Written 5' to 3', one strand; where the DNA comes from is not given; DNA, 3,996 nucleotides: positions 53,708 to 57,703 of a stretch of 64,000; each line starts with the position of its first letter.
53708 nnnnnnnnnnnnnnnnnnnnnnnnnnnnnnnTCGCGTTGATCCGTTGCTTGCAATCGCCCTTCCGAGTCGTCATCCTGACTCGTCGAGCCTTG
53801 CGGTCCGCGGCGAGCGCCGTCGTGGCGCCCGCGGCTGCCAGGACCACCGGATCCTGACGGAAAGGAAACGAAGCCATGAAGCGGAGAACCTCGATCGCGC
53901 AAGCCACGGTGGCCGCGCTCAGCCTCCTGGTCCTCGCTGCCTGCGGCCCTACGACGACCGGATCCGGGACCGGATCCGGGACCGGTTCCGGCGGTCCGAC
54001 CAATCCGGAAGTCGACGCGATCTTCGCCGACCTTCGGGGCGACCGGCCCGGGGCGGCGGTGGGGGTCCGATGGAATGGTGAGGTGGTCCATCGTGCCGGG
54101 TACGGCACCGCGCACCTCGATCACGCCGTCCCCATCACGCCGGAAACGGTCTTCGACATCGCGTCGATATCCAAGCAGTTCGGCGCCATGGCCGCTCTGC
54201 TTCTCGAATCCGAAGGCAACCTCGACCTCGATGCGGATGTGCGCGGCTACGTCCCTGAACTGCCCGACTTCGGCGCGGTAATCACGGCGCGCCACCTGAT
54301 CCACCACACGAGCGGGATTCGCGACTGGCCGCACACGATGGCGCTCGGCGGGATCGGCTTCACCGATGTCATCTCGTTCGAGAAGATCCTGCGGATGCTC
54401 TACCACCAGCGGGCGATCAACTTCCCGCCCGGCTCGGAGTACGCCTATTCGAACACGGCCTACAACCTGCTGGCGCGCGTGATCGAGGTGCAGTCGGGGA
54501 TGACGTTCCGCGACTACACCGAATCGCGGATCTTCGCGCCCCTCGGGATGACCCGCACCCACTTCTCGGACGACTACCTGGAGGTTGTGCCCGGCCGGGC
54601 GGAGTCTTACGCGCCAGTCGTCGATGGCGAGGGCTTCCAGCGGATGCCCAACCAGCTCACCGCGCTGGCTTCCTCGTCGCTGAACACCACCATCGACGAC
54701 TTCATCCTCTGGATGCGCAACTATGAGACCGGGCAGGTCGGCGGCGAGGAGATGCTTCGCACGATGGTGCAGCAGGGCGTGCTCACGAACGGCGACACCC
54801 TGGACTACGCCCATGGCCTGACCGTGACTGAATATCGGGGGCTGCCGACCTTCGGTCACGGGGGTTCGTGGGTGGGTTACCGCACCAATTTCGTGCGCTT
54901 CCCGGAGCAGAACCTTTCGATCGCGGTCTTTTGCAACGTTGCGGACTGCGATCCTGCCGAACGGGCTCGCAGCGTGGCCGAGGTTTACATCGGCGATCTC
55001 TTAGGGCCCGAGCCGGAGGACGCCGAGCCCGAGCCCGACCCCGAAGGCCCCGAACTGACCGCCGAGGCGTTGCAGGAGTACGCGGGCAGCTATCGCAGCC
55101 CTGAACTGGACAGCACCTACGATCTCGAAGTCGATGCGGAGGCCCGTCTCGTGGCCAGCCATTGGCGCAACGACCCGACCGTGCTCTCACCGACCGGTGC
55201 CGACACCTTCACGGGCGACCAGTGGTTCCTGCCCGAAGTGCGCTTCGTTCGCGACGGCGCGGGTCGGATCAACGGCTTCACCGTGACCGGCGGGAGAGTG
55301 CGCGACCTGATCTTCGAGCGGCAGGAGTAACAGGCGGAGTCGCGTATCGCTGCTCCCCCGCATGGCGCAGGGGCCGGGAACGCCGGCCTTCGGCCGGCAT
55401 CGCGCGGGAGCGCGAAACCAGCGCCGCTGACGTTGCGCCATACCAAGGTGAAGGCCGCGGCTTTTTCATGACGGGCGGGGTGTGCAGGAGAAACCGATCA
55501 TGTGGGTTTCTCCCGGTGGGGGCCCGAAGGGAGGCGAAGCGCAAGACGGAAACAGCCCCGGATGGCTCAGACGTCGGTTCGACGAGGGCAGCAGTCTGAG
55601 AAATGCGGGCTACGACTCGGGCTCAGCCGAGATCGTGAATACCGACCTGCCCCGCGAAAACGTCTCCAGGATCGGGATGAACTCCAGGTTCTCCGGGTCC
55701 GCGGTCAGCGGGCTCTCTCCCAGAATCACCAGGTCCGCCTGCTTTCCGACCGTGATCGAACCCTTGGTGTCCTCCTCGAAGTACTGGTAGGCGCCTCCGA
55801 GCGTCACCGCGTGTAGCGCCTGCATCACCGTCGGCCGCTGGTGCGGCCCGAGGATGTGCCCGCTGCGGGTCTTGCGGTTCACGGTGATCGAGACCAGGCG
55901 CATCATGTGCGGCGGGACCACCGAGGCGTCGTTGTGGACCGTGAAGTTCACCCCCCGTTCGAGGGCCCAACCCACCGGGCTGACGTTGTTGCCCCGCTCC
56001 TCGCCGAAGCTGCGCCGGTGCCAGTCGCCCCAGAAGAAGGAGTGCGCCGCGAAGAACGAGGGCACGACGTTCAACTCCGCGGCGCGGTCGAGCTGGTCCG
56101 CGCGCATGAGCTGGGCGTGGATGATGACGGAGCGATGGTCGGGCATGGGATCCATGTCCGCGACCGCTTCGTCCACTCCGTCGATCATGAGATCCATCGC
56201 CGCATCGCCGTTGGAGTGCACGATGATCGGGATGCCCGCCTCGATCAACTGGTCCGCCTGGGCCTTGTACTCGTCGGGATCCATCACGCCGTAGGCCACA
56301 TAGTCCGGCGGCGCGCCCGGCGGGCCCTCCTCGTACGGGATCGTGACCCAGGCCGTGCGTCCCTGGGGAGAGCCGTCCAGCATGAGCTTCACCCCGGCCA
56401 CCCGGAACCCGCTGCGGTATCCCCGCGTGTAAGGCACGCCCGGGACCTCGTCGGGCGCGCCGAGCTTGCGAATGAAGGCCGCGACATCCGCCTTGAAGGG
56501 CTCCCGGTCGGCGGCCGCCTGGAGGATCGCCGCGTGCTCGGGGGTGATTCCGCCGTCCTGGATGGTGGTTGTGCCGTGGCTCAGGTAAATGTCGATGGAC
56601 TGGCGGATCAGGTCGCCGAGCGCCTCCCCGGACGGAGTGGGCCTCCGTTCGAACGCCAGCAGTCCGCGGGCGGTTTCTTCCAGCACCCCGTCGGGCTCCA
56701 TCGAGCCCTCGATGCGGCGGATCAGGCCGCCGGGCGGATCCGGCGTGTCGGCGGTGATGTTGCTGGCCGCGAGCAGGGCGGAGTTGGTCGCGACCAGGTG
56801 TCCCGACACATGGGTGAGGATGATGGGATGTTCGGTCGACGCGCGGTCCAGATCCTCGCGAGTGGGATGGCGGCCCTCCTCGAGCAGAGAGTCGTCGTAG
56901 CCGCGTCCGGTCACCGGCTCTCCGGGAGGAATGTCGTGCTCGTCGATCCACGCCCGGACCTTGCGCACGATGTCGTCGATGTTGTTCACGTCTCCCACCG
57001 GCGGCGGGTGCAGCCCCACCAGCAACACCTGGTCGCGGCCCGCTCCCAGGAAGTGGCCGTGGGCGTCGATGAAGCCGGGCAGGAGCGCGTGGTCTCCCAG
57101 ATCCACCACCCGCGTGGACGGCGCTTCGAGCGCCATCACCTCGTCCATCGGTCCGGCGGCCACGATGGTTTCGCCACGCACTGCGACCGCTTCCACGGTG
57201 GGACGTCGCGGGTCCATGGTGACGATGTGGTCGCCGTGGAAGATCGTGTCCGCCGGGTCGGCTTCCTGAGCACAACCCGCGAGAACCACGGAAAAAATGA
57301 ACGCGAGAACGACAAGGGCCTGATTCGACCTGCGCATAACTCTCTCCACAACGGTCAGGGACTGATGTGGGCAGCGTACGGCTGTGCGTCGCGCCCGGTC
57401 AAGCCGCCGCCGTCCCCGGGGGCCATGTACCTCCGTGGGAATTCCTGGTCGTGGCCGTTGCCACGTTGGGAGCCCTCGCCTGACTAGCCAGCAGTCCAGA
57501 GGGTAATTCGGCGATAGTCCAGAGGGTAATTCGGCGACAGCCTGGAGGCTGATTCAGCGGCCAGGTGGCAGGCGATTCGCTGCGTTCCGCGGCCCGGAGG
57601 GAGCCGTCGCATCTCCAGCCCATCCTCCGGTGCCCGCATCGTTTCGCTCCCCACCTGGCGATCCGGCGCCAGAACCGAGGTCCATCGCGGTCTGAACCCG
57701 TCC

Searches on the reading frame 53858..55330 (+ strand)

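Call 69: search_protein_families(library=pfam, proteins=[window:53858-55330:+], max_evalue=0.001)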
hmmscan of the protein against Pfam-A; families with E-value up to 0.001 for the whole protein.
window:53858-55330:+ (490 aa): 1 family
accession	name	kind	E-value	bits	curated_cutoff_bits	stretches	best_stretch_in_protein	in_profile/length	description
PF00144.29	Beta-lactamase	-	1.2e-61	209.1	27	1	53-375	2-326/329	Beta-lactamase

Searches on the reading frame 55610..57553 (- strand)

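Call 69: search_protein_families(library=pfam, proteins=[window:55610-57553:-], max_evalue=0.001)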
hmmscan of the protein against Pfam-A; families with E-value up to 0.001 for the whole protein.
window:55610-57553:- (647 aa): 2 families
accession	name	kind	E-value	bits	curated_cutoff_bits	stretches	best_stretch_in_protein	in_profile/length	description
PF07969.17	Amidohydro_3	-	5.2e-86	290.4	29.7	1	148-639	1-472/472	Amidohydrolase family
PF01979.26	Amidohydro_1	-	8e-13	48.8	25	1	427-623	135-329/345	Amidohydrolase family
